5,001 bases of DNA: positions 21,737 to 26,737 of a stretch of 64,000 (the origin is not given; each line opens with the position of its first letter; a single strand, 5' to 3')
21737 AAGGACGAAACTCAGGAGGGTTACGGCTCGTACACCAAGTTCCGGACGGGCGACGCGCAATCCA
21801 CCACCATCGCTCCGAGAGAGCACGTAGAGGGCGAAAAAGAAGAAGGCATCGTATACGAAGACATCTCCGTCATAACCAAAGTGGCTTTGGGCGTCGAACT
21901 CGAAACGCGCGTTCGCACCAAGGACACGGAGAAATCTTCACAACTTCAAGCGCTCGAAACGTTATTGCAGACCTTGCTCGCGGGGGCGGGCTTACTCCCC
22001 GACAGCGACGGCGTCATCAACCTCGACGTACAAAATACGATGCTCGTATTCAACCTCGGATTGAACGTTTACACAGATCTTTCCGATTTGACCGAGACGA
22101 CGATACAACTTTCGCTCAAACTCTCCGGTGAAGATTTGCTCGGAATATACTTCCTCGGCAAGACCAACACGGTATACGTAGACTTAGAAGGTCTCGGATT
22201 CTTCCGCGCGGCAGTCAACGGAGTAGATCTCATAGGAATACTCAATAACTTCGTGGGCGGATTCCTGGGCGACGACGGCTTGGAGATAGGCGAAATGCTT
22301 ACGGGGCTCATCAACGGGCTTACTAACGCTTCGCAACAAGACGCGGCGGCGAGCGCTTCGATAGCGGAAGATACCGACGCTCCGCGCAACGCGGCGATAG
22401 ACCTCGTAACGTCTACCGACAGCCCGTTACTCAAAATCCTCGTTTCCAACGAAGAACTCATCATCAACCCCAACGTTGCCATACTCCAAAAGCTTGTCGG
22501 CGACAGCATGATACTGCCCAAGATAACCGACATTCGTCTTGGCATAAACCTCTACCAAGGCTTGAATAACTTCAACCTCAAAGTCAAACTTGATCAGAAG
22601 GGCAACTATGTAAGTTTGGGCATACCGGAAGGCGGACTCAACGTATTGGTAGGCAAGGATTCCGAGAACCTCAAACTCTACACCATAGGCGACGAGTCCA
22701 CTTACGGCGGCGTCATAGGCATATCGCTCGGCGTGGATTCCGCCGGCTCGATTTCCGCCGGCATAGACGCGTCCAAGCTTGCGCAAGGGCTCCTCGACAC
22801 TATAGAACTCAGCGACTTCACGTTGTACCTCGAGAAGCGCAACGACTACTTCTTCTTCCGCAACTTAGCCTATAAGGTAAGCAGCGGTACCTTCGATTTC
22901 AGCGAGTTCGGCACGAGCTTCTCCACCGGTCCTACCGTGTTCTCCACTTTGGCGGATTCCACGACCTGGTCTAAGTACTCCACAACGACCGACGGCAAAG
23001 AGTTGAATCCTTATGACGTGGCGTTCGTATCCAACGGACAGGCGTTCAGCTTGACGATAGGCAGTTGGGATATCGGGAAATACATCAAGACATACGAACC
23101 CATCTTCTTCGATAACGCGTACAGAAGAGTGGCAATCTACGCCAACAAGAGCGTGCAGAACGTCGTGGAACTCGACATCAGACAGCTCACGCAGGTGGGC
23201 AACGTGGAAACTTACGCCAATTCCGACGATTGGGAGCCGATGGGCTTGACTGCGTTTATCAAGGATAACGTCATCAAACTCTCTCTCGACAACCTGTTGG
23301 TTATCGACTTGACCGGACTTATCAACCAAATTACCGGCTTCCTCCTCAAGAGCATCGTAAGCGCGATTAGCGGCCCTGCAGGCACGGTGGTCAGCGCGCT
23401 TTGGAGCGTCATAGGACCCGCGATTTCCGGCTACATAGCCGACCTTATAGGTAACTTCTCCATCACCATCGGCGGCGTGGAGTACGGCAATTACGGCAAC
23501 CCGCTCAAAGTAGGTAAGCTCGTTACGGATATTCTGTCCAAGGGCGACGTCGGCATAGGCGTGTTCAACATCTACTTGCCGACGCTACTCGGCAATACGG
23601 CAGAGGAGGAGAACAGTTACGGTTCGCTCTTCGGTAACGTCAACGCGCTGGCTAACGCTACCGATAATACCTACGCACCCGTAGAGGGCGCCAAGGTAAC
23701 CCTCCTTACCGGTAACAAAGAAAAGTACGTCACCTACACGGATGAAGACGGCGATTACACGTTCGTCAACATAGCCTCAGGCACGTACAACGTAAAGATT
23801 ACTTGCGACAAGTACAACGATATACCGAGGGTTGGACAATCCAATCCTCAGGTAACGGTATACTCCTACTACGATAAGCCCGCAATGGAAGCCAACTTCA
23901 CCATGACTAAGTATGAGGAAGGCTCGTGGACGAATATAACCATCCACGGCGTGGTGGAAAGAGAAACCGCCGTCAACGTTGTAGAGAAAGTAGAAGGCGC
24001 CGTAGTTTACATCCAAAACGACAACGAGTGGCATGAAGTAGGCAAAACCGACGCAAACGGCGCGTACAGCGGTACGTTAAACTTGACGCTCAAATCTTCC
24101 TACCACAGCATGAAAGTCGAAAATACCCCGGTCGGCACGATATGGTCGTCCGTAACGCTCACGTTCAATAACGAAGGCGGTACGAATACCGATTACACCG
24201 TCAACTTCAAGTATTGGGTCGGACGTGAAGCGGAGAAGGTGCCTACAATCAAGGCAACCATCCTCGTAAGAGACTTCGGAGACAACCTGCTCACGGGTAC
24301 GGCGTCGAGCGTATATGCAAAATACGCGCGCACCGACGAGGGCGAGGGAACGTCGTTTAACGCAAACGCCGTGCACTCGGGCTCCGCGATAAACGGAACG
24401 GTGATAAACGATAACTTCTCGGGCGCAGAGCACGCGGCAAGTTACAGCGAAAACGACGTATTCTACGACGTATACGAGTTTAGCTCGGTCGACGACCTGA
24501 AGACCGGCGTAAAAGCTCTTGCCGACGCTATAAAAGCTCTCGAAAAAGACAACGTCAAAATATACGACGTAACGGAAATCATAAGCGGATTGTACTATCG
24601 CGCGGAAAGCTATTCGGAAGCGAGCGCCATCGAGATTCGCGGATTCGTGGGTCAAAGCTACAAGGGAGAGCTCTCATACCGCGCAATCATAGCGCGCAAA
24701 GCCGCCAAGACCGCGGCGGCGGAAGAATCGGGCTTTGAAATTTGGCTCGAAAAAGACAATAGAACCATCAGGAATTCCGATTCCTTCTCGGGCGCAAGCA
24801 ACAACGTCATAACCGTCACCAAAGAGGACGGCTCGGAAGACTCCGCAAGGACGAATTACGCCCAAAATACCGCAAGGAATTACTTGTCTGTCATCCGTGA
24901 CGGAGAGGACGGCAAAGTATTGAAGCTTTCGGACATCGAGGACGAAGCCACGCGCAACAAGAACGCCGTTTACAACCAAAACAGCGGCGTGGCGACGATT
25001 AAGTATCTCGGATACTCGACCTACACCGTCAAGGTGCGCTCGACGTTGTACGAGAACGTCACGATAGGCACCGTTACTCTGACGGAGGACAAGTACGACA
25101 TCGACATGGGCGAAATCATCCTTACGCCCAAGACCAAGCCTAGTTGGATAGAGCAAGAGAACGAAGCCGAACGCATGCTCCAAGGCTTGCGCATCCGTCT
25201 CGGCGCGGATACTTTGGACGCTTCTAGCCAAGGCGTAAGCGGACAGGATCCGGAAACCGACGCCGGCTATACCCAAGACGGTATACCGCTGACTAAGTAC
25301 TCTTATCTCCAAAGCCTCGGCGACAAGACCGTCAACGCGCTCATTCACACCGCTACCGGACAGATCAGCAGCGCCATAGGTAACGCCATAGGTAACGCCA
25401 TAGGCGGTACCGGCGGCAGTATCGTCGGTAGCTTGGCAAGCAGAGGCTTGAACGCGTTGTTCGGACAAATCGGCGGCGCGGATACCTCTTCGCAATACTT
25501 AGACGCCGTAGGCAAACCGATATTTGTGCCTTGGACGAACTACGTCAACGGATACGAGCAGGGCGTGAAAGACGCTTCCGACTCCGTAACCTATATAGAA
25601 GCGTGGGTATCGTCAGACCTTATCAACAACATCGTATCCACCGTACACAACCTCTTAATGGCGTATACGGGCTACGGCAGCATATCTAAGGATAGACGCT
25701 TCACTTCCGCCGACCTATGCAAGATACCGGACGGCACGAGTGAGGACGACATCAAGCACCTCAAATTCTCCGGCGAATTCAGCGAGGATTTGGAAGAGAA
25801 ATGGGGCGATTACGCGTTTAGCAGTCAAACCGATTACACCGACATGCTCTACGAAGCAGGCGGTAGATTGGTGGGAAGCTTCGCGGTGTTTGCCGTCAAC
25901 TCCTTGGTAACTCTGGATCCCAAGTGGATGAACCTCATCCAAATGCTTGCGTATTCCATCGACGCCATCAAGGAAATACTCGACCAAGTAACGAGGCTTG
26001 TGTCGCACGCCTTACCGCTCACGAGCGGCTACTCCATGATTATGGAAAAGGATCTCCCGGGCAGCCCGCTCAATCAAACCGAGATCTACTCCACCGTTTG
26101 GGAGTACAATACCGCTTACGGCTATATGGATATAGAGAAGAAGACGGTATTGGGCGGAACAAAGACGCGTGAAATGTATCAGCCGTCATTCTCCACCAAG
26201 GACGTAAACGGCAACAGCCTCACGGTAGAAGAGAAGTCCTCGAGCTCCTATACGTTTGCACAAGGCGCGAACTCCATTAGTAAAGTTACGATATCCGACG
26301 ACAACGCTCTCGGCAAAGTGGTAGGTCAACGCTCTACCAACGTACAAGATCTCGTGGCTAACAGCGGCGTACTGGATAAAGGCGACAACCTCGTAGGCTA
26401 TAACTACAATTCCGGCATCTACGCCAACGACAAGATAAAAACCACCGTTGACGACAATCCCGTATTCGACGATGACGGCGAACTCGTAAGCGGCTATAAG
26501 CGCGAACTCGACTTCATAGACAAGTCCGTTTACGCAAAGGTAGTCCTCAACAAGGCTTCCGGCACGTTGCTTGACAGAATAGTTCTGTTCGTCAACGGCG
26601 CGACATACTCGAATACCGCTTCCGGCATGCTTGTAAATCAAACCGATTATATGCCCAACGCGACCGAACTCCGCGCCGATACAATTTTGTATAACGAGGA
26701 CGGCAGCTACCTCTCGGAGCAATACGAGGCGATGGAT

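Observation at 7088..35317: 28.2 kb uninterrupted ORF encoding a ~9,409 aa lipoprotein of unassignable family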

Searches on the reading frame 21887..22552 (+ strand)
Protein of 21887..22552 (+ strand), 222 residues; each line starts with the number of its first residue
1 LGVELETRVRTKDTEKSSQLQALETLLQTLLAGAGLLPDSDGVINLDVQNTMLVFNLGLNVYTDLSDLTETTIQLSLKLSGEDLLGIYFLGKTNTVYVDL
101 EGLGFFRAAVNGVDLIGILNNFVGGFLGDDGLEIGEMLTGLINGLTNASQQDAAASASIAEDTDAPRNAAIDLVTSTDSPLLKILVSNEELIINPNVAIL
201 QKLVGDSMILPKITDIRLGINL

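Call 43: find_homologous_proteins(query=A2, max_evalue=0.01)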
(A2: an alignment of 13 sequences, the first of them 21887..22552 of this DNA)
Query A2 (13 sequences): 8000 candidates shared short words with the query, none scored E <= 0.01.

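Call 50: search_protein_representatives(alignment_id=A2)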
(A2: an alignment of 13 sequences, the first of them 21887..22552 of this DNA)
Query: 13 sequences, 214 profile positions. Proteins with E-value up to 0.001 (for the whole library): 127; up to 1e-10: 72; up to 1e-30: 29. The best 127 are listed.
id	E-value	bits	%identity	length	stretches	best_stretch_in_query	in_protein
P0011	1.5e-149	512.2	-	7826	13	10-212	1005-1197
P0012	7.6e-127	437.9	-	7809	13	13-208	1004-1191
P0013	3.9e-109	380.0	-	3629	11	14-209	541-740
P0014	2.7e-98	344.6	-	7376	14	13-207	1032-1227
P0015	5.7e-91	320.7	-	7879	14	13-190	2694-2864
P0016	1.4e-85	303.0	-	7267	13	13-196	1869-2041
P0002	3.8e-85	301.7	-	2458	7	12-210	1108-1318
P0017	9.5e-83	293.8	-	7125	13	5-205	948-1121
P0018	1.8e-80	286.4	-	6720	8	12-208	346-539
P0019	4.1e-63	229.6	-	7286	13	13-201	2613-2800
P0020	5.6e-62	225.9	-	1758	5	8-208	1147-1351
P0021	1.1e-54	202.1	-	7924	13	10-191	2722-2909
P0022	2.5e-53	197.6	-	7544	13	15-204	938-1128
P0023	5.7e-52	193.2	-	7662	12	12-208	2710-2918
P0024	1.5e-51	191.9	-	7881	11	14-192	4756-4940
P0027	4.4e-45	170.7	-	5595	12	13-190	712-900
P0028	2.7e-44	168.2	-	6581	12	6-189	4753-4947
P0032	2.7e-40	155.1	-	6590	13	13-208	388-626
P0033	1.3e-39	152.8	-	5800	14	17-137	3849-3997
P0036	4.6e-36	141.2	-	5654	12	14-198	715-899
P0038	6.3e-35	137.5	-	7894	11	13-202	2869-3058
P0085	2.7e-09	53.7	-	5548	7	42-190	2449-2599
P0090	1.5e-08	51.3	-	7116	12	45-191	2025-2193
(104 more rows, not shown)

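Call 52: list_cluster_members(proteins=[P0011, P0012, P0014, P0015, P0016, P0017, P0021, P0024, P0033, P0013])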
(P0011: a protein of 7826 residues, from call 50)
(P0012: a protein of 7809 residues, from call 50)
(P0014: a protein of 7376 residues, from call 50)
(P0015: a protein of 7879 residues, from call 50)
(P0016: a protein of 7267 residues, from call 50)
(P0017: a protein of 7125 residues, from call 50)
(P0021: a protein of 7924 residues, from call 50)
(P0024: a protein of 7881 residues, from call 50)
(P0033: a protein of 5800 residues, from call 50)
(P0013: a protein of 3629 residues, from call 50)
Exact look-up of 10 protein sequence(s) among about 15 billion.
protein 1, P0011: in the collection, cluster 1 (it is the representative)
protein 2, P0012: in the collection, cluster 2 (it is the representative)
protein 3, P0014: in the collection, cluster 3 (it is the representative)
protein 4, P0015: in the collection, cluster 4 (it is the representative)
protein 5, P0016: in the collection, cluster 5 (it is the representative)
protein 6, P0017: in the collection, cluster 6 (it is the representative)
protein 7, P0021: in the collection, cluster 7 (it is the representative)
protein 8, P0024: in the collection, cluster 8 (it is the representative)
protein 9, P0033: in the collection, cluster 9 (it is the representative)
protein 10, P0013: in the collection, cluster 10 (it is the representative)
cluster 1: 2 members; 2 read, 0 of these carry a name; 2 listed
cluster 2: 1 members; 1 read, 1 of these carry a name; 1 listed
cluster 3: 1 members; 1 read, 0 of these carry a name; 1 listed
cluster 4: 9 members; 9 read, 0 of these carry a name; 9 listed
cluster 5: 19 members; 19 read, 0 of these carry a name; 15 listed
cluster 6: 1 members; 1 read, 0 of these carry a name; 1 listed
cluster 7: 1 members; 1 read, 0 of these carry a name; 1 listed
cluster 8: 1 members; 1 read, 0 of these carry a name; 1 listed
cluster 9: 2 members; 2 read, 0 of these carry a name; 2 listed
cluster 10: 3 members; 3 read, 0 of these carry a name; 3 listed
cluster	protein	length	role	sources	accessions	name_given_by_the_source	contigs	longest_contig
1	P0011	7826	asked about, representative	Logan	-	-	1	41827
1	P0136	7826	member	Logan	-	-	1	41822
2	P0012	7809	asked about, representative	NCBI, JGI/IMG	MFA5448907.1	MAG: carboxypeptidase-like regulatory domain-containing protein [Clostridia bacterium]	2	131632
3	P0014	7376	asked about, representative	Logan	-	-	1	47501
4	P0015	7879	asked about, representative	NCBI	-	-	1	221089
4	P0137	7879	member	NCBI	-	-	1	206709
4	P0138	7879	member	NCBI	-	-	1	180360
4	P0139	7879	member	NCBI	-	-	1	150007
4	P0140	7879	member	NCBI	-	-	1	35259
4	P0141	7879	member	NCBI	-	-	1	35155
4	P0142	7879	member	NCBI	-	-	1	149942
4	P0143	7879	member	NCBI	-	-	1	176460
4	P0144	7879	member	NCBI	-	-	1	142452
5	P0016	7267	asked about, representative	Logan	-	-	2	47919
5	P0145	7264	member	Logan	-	-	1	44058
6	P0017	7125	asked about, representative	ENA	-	-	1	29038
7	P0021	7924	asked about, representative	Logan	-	-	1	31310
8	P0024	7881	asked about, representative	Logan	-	-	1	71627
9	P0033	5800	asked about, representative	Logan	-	-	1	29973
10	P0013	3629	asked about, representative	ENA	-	-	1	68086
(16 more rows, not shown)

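Call 86: search_solved_structures(query=A2, max_evalue=10)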
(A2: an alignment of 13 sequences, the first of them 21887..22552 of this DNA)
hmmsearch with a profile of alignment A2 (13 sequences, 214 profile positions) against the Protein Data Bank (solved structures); distinct sequences matched with E-value up to 10: 0.

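Call 92: search_protein_families(library=pfam, alignment_id=A6, max_evalue=0.001)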
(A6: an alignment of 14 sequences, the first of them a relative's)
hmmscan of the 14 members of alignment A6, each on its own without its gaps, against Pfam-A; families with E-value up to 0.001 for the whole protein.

A. member 1, P0026 (4150 aa): 0 families

B. families by the number of members that match (of 14 scanned): 2 families
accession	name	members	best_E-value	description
PF07532.17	Big_4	3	8.4e-08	Bacterial Ig-like domain (group 4)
PF09479.16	Flg_new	1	8.6e-06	Listeria-Bacteroides repeat domain (List_Bact_rpt)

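Call 101: list_cluster_members(proteins=[P0019, P0022, P0027, P0028, P0085, P0090, P0038, P0032, P0036, P0020])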
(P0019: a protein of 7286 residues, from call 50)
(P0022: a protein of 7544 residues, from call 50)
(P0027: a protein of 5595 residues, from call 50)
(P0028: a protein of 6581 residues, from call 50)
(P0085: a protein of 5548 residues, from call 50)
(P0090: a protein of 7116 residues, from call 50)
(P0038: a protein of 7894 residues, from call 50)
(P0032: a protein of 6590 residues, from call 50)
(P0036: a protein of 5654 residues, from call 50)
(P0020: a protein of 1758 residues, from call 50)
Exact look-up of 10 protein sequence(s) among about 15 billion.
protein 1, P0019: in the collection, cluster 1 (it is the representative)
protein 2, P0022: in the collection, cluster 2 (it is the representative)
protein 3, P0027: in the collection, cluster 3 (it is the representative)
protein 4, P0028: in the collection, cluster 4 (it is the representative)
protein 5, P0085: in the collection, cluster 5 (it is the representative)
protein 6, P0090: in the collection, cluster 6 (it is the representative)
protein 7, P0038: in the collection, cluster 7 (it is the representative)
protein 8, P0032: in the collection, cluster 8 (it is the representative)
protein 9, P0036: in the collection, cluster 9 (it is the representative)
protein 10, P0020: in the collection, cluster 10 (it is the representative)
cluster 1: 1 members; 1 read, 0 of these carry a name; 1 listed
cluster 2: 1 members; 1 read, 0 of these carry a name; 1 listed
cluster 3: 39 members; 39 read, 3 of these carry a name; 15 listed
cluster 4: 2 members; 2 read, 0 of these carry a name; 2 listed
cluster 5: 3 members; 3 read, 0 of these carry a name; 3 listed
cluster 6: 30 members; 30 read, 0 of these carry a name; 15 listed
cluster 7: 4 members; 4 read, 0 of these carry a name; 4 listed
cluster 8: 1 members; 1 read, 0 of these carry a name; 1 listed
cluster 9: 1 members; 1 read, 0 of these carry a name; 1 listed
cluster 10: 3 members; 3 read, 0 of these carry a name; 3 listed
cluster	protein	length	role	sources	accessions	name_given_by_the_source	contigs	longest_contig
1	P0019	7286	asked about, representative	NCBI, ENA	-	-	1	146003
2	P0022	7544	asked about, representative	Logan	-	-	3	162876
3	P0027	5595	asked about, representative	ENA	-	-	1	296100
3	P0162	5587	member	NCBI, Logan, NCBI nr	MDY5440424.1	MAG: hypothetical protein SPG06_06695 [Eubacteriales bacterium] | hypothetical protein [Eubacteriales bacterium]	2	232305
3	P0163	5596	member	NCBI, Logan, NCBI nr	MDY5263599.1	MAG: hypothetical protein SPH07_00970 [Eubacteriales bacterium] | hypothetical protein [Eubacteriales bacterium]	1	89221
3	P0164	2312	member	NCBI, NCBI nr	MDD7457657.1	MAG: hypothetical protein PUK83_04445 [Clostridia bacterium] | hypothetical protein [Clostridia bacterium]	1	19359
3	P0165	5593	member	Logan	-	-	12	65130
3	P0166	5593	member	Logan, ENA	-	-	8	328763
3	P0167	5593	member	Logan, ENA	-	-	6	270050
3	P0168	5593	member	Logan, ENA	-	-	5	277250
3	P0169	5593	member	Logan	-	-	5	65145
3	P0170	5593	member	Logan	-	-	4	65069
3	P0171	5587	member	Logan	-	-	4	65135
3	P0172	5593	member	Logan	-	-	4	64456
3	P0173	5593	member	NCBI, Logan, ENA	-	-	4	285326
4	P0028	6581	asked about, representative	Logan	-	-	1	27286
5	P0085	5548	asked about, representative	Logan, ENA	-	-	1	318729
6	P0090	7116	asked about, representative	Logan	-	-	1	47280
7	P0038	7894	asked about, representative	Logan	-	-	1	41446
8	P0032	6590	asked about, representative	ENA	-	-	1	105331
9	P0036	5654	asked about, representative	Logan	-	-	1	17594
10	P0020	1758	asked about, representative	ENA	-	-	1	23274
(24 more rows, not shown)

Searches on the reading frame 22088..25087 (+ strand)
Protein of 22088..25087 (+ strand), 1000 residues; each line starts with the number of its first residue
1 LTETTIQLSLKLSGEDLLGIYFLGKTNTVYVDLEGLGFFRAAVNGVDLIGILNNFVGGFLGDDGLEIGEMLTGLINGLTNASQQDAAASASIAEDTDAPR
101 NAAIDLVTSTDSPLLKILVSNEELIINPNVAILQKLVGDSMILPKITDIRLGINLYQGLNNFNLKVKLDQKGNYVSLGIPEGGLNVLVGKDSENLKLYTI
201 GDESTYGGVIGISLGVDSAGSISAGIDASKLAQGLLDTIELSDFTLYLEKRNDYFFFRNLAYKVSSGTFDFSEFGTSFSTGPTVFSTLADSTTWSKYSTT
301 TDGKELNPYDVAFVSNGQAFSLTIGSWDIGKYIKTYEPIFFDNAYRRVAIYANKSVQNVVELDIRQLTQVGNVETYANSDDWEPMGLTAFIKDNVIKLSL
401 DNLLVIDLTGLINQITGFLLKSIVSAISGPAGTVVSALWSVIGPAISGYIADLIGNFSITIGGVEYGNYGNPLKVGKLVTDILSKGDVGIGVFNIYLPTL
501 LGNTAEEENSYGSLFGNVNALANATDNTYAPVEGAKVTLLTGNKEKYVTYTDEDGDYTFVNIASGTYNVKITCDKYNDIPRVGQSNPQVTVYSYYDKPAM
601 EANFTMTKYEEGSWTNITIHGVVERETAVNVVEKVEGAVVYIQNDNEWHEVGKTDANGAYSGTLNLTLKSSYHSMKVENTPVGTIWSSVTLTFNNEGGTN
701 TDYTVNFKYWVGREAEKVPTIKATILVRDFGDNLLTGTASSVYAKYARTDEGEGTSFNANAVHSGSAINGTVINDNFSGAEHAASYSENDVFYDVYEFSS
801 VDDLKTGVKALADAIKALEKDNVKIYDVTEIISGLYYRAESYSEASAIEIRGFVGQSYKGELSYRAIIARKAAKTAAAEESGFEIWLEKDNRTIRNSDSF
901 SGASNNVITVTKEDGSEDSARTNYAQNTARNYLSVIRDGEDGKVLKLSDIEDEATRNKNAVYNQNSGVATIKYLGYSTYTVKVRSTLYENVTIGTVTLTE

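Call 5: search_protein_families(library=pfam, max_evalue=0.01, proteins=[window:22088-25087:+])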
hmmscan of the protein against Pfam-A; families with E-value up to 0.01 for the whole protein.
window:22088-25087:+ (1000 aa): 6 families
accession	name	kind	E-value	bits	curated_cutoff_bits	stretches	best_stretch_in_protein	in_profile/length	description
PF13620.12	CarboxypepD_reg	-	3.8e-12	46.8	32.3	1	525-578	7-61/82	Carboxypeptidase regulatory-like domain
PF17210.9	SdrD_B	-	1.2e-05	25.9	29.7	1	526-575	18-68/112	SdrD B-like domain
PF13715.12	CarbopepD_reg_2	-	0.0012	19.2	32.2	1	527-578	9-57/88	CarboxypepD_reg-like domain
PF17802.7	SpaA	-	0.0017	18.9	23.1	1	525-570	8-57/91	Prealbumin-like fold domain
PF09430.16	EMC7_beta-sandw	-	0.0018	18.9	26.6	1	533-576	8-50/122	ER membrane protein complex subunit 7, beta-sandwich domain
PF24025.1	Ig_DR_A0283-like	-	0.0034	18.1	27.1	0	523-572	12-63/102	DR_A0283-like, Ig-like domain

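Call 20: search_protein_families(library=ncbifam, max_evalue=0.01, proteins=[window:22088-25087:+])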
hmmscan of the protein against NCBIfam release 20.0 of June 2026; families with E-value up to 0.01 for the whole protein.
window:22088-25087:+ (1000 aa): 0 families

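Call 89: search_protein_families(library=phrogs, max_evalue=0.001, proteins=[window:22088-25087:+])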
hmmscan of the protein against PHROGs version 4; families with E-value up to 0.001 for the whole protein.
window:22088-25087:+ (1000 aa): 0 families

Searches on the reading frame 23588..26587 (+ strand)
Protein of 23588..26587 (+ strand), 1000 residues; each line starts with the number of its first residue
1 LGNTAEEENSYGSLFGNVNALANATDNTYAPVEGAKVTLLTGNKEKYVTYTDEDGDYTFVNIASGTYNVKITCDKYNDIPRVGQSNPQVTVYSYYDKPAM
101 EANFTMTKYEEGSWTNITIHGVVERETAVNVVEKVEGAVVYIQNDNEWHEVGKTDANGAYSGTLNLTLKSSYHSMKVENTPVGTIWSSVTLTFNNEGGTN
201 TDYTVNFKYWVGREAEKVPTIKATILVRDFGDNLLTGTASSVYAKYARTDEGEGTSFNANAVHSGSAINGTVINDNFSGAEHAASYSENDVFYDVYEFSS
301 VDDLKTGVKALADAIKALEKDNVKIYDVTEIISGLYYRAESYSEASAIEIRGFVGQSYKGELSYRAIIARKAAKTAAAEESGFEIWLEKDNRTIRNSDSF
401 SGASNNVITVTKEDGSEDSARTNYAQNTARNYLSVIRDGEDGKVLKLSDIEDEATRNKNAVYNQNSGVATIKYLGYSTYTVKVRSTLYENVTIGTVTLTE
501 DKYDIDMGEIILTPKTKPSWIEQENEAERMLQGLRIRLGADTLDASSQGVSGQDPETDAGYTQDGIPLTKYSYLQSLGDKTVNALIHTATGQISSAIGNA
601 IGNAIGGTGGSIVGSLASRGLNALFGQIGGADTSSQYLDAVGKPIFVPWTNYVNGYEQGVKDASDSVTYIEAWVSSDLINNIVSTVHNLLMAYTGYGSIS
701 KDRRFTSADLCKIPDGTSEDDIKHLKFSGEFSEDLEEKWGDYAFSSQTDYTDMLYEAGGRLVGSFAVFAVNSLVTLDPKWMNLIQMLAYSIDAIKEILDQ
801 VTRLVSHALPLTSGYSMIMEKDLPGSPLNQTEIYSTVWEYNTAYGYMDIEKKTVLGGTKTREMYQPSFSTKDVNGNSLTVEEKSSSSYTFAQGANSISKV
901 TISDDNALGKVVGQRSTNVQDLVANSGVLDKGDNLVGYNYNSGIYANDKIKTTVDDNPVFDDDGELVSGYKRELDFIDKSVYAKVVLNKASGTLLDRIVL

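Call 69: search_protein_families(library=pfam, max_evalue=1, proteins=[window:23588-26587:+])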
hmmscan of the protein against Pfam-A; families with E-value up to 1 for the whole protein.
window:23588-26587:+ (1000 aa): 7 families
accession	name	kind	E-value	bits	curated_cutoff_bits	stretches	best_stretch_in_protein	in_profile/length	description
PF13620.12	CarboxypepD_reg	-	1.3e-12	48.3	32.3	2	25-78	7-61/82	Carboxypeptidase regulatory-like domain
PF17210.9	SdrD_B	-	1.2e-05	25.9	29.7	1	26-75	18-68/112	SdrD B-like domain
PF13715.12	CarbopepD_reg_2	-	0.00029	21.2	32.2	1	27-78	9-57/88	CarboxypepD_reg-like domain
PF09430.16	EMC7_beta-sandw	-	0.00079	20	26.6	1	33-76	8-50/122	ER membrane protein complex subunit 7, beta-sandwich domain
PF17802.7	SpaA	-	0.0017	18.9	23.1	1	25-70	8-57/91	Prealbumin-like fold domain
PF24025.1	Ig_DR_A0283-like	-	0.0036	18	27.1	1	23-72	12-63/102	DR_A0283-like, Ig-like domain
PF14686.12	fn3_3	-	0.016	15.4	24.4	1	37-70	15-50/75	Polysaccharide lyase family 4, domain II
